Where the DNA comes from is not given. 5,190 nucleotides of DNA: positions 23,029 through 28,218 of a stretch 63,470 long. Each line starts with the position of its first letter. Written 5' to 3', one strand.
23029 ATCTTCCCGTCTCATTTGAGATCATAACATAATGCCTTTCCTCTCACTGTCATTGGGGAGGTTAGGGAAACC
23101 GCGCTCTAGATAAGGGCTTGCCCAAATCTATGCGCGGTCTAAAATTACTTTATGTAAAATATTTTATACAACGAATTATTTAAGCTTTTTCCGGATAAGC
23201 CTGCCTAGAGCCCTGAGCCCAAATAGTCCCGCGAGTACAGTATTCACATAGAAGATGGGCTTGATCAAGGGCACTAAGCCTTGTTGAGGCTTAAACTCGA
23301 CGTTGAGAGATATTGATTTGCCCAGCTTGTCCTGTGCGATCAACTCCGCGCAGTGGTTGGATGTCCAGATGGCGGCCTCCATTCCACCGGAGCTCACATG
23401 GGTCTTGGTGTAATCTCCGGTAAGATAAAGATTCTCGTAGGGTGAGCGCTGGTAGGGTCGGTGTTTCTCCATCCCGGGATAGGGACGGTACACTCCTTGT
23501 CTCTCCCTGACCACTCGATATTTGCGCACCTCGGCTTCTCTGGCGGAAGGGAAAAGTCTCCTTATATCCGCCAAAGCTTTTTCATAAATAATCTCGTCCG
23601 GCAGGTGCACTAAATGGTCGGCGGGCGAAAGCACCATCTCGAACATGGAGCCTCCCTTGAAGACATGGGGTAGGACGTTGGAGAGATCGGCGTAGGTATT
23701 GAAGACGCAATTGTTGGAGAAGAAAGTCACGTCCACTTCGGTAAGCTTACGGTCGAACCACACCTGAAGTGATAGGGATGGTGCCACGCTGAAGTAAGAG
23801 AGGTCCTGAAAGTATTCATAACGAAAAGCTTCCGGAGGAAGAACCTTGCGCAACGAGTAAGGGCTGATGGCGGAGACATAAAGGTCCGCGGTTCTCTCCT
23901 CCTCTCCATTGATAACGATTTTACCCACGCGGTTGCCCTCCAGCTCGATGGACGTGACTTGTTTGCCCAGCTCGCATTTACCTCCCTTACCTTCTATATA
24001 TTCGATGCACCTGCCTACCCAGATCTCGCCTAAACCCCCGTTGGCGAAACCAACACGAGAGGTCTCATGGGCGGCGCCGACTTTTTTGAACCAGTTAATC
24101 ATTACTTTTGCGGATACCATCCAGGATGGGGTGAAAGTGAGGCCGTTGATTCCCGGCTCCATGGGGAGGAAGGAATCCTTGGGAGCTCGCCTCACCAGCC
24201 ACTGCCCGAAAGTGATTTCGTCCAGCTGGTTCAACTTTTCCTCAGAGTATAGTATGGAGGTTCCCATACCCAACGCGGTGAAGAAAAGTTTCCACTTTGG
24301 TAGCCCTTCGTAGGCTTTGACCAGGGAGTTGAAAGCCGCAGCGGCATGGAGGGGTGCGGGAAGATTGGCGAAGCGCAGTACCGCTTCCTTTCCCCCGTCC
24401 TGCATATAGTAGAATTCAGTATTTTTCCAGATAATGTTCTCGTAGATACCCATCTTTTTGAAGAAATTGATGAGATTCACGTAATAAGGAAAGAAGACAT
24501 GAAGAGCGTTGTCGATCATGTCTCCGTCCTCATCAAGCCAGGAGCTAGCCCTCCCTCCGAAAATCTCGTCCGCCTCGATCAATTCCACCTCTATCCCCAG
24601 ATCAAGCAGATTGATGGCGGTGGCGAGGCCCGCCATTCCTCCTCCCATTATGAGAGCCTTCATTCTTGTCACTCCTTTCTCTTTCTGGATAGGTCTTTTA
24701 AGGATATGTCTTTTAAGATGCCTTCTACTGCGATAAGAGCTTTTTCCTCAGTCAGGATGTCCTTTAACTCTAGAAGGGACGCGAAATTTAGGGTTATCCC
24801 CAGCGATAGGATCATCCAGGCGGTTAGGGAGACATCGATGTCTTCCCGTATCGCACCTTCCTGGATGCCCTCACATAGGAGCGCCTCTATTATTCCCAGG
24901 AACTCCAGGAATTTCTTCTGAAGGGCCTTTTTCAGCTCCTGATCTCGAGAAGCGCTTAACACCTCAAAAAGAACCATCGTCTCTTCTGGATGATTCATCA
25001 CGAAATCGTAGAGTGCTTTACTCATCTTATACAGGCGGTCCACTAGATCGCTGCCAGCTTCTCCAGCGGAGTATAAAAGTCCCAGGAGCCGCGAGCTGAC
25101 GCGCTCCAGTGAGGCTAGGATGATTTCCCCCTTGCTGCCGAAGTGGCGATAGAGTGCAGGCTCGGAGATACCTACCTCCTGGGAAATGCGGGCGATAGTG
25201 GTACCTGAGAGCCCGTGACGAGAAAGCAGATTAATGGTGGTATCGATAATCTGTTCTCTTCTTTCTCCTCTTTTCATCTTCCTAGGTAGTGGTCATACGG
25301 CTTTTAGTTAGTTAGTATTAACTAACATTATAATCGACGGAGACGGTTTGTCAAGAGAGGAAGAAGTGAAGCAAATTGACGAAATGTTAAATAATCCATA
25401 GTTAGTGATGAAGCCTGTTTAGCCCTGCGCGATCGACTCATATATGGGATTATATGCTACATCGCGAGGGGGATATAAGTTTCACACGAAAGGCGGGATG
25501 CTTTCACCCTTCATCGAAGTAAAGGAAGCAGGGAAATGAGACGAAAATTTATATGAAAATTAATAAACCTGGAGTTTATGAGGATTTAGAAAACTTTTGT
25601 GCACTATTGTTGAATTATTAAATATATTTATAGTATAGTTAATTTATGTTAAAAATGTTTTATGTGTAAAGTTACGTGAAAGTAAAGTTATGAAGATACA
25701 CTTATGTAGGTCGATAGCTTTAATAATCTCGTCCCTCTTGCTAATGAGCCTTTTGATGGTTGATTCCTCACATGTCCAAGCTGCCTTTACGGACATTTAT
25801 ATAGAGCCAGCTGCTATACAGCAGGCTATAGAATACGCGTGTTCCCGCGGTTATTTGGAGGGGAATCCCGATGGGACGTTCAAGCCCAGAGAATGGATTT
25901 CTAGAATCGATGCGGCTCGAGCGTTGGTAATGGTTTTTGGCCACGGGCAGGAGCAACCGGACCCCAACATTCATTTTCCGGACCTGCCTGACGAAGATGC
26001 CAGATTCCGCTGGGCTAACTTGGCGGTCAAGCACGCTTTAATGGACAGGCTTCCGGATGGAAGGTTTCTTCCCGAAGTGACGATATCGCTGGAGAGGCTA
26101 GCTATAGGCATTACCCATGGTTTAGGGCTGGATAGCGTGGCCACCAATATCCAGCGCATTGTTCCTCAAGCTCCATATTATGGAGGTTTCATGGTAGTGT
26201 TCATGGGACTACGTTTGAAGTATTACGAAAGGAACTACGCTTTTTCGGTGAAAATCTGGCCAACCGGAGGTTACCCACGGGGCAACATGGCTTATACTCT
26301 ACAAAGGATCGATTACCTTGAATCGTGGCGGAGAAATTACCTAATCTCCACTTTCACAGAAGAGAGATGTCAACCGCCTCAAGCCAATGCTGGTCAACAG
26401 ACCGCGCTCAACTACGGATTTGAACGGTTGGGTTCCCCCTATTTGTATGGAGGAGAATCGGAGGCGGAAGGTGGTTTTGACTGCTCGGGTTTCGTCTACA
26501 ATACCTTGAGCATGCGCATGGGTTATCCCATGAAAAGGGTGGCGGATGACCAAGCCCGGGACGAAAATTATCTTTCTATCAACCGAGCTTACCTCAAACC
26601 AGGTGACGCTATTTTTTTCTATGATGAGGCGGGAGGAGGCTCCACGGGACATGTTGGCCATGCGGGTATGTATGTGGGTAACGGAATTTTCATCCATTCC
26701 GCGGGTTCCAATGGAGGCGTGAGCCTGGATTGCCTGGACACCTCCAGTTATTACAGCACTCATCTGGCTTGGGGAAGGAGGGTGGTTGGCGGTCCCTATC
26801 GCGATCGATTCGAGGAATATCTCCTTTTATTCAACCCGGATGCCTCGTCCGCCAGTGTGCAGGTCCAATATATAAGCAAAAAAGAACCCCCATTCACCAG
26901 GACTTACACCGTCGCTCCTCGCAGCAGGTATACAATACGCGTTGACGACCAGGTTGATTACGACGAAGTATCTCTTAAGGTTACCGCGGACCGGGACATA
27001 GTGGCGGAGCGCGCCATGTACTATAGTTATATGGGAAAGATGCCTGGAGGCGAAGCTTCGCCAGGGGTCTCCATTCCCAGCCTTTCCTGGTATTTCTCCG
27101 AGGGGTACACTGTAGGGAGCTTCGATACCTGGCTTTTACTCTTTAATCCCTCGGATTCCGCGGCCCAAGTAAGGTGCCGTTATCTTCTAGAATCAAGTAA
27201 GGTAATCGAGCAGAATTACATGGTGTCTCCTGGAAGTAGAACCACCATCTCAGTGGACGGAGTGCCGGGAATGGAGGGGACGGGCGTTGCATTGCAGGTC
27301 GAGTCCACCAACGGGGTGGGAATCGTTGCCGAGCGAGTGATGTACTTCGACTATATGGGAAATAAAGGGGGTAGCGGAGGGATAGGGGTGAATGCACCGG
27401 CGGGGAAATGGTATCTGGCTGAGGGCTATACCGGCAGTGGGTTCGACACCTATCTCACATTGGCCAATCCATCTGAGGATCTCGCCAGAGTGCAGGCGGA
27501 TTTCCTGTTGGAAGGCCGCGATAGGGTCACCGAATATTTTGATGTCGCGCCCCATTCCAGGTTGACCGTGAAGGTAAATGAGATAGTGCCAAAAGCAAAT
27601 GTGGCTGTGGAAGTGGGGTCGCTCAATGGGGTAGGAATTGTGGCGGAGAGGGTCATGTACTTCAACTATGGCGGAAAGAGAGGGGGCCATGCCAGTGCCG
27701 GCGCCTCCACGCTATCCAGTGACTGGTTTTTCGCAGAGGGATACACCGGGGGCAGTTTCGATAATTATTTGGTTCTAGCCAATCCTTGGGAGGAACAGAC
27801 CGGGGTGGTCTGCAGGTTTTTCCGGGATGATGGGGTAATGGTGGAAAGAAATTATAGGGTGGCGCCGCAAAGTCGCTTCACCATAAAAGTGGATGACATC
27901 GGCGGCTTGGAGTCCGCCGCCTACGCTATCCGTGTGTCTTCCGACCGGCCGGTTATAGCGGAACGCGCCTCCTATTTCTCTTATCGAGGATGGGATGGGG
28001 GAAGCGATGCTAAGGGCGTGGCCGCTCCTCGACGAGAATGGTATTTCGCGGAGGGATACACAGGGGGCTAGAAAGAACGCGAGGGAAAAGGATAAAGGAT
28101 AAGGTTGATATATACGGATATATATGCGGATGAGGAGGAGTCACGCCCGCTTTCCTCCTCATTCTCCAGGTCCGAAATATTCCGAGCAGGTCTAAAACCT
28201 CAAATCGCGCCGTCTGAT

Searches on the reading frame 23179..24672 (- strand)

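Call 28: search_protein_families(library=pfam, proteins=[window:23179-24672:-], max_evalue=0.001)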
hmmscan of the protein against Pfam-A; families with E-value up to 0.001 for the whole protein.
window:23179-24672:- (498 aa): 4 families
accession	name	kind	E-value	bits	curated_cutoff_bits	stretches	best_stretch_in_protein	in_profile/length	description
PF01593.30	Amino_oxidase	-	5.8e-45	154.8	19.8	1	13-445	1-442/443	Flavin containing amine oxidoreductase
PF01266.30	DAO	-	4.7e-11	43.2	27.9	1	6-44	2-40/353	FAD dependent oxidoreductase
PF13450.12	NAD_binding_8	-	6.5e-11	42.8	21.9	1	8-73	1-67/68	NAD(P)-binding Rossmann-like domain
PF12831.13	FAD_oxidored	-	0.00016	21.6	27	1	7-45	3-41/416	FAD dependent oxidoreductase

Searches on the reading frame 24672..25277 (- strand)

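Call 28: search_protein_families(library=pfam, proteins=[window:24672-25277:-], max_evalue=0.001)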
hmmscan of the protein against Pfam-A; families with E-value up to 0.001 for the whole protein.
window:24672-25277:- (202 aa): 5 families
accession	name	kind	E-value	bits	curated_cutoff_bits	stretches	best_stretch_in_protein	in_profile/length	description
PF00440.29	TetR_N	-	8.9e-14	51.4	24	1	10-55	1-46/47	Bacterial regulatory proteins, tetR family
PF17932.6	TetR_C_24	-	3.9e-07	30.8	26.4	1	77-159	3-83/114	Tetracyclin repressor-like, C-terminal domain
PF16925.10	TetR_C_13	-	8.6e-06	26.6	27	1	109-172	35-98/109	Tetracyclin repressor-like, C-terminal domain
PF17938.6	TetR_C_29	-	8.8e-06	26.3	26.2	1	80-161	3-85/119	Tetracyclin repressor-like, C-terminal domain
PF08359.16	TetR_C_4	-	0.00055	20.5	21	1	111-157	54-100/133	YsiA-like protein, C-terminal region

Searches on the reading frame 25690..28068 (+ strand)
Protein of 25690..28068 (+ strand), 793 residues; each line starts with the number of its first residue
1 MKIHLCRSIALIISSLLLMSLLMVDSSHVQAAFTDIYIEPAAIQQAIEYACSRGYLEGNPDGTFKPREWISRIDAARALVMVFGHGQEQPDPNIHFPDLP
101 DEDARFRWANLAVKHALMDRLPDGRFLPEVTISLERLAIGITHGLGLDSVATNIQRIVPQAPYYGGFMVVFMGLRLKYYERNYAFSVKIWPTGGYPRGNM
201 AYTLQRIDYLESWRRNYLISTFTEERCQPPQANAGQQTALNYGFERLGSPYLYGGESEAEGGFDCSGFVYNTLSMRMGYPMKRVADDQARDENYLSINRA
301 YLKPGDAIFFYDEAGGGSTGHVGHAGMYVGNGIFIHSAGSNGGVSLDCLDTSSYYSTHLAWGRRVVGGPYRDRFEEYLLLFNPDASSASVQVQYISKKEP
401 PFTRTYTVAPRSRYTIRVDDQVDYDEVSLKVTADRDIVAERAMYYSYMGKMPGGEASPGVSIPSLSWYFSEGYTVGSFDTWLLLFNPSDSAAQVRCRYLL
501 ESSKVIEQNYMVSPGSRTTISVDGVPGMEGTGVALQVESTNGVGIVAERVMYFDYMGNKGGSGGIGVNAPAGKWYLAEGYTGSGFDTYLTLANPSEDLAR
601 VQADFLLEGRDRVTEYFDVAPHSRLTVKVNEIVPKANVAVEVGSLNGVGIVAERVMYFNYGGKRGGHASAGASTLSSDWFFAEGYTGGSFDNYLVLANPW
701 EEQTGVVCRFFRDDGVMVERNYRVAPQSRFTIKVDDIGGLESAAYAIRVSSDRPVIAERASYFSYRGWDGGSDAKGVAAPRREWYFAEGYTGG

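Call 4: search_protein_families(library=pfam, proteins=[window:25690-28068:+], max_evalue=1)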
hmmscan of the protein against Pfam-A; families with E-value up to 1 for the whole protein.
window:25690-28068:+ (793 aa): 5 families
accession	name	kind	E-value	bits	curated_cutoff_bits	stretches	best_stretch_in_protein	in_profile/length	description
PF00877.26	NLPC_P60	-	1.7e-17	63.8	23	1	248-356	1-98/105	NlpC/P60 family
PF18986.5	DUF5719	-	1.1e-13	51.5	26.2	2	564-758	43-240/319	Family of unknown function (DUF5719)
PF00395.25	SLH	-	7e-07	29.6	20.8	1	33-76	2-44/44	S-layer homology domain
PF05382.19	Amidase_5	-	2.9e-05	24.4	21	1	263-359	29-128/142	Bacteriophage peptidoglycan hydrolase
PF05506.17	PLipase_C_C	-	0.013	16.9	24.4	0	377-434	15-70/80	Bacterial phospholipase C, C-terminal domain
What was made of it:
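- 26431..26757 (+): NlpC/P60 domain of B. Pfam PF00877, E 1.7e-17, residues 248-356 (call 4).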

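Call 5: search_protein_families(library=ncbifam, proteins=[window:25690-28068:+], max_evalue=1)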
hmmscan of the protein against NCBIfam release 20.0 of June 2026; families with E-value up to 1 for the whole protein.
window:25690-28068:+ (793 aa): 5 families
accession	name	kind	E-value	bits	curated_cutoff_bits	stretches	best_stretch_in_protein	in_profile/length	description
NF040678.1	EntFM_CwpFM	equivalog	6.3e-13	48.5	720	1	233-360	307-425/430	enterotoxin EntFM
NF008096.1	PRK10838.1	equivalog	3.9e-12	46.3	186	1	248-366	80-186/189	bifunctional murein DD-endopeptidase/murein LD-carboxypeptidase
NF038345.1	wall_hydro_RipC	exception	2.5e-11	43.6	425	1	227-340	242-342/362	peptidoglycan hydrolase RipC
NF010495.0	PRK13914.1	equivalog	5.5e-07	28.9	647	1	244-362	374-479/481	invasion associated endopeptidase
NF033742.1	NlpC_p60_RipB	exception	0.00036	20.2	335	1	259-350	110-192/206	NlpC/P60 family peptidoglycan endopeptidase RipB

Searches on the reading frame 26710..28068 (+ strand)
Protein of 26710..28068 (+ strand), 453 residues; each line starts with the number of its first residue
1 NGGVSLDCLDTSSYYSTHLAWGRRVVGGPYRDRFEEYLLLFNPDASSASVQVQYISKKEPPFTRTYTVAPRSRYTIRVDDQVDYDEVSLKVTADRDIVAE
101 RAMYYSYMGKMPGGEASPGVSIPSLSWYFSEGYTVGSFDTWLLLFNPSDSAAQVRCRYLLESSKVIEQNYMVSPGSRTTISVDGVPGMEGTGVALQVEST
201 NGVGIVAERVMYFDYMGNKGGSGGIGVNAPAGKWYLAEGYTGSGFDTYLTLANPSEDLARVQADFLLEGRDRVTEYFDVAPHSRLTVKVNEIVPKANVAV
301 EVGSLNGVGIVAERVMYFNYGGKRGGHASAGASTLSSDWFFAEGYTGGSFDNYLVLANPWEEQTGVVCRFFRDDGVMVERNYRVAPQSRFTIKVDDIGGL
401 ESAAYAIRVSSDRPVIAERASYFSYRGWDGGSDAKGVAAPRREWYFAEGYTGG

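Call 35: predict_structure(alignment_id=A3)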
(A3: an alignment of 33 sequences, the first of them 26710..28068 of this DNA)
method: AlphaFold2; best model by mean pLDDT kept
length: 453 residues; sequences in the alignment: 33
mean_pLDDT: 91.7   pTM: 0.89
mean pLDDT of the five models: 91.7, 91.5, 91.1, 90.6, 90.4
residues with pLDDT >= 90: 402; 70-90: 20; 50-70: 3; < 50: 28
segments of 3 or more residues with pLDDT < 50: 1-28
pLDDT, mean of each block of 10 residues (from residue 1): 32 30 43 94 98 95 98 96 95 98 94 96 98 95 98 98 97 97 95 98 98 95 95 96 95 98 89 95 97 88 94 97 95 98 95 96 98 95 95 97 97 98 95 97 97 82
secondary structure, 60 per line:
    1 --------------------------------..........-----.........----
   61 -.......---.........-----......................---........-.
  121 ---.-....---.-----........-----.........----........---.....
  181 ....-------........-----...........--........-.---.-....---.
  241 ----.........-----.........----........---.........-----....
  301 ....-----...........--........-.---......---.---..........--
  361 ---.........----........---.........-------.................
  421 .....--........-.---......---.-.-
elements in order: E33-42 E48-56 E62-68 E72-77 E86-107 E111-118 E126-129 E139-146 E152-160 E165-172 E176-181 E192-199 E205-215 E218-225 E233-236 E245-253 E259-267 E272-279 E283-288 E297-304 E310-320 E323-330 E336-341 E349-358 E364-372 E377-384 E388-393 E404-425 E428-435 E441-446
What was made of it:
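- The AlphaFold model is a compact globular tetrad, not an extended array (call 35).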

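Call 38: fold_search(model_id=the predicted structure, library=pdb)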
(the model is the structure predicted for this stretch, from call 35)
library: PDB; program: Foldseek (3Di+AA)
matches with E <= 10: 1603; with E <= 0.001: 142
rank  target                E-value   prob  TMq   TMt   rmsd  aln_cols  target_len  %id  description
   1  9kux_A                3.0e-08  0.41  0.10  0.09  25.7       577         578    8  Cryo-EM structure of dimeric APJR and one Beta-arrestin complex with small molecules (released 2025-09-17)
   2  1nc7_A                3.4e-08  1.00  0.22  0.82   2.9       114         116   18  Crystal Structure of Thermotoga maritima 1070 (released 2003-07-01)
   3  6xi3                  4.3e-08  0.75  0.11  0.13  41.4       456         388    9  Crystal structure of tetra-tandem repeat in extending region of large adhesion protein (released 2020-10-14)
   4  1nc7_D                4.9e-08  1.00  0.22  0.81   2.6       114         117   19  Crystal Structure of Thermotoga maritima 1070 (released 2003-07-01)
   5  1nc7_B                1.1e-07  1.00  0.22  0.82   1.8       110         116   18  Crystal Structure of Thermotoga maritima 1070 (released 2003-07-01)
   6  9jsg                  1.8e-07  0.60  0.15  0.13  34.7       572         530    8  Clostridium perfringens iota toxin pore Ib in pore state (released 2025-05-14)
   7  9fx3_A                3.2e-07  0.44  0.12  0.06  22.9       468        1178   10  Structure of active human CD109 (released 2025-03-19)
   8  8qy6_A                5.2e-07  0.35  0.11  0.09  25.7       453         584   11  Structure of interleukin 6 (gp130 P496L mutant). (released 2024-02-21)
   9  9ijj_4J               5.6e-07  0.38  0.11  0.08  39.7       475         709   10  In situ structure of the central apparatus in mouse sperm axoneme. (released 2025-06-04)
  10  9u61_E                6.4e-07  0.28  0.11  0.05  23.5       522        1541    9  CP/MBL pathways C3 convertase C4b2a and C3 complex (released 2026-01-14)
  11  8odz_D                9.8e-07  0.35  0.11  0.09  30.0       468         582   11  Cryo-EM structure of a pre-dimerized murine IL-12 complete extracellular signaling complex (Class 1). (released 2024-02-07)
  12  8v29_C                1.3e-06  0.44  0.12  0.08  29.9       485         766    8  Cryo-EM structure of human type I OSM receptor complex: model for full extracellular assembly (released 2024-11-20)
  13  9ijj_4K               1.4e-06  0.28  0.10  0.11  37.1       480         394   10  In situ structure of the central apparatus in mouse sperm axoneme. (released 2025-06-04)
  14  8qy5_A                2.4e-06  0.25  0.11  0.09  25.7       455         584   12  Structure of interleukin 6. (released 2024-02-21)
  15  6tpw                  3.2e-06  0.25  0.11  0.12  36.4       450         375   13  Crystal structures of FNIII domain one through four of the human leucocyte common antigen-related protein ( LAR) (released 2020-05-13)
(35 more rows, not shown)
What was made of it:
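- On ASRAH / ASRT-like superfamily: Foldseek gives 1nc7 at TM 0.82 with probability 1.0 and ASRT at TM 0.65-0.80 (call 38).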
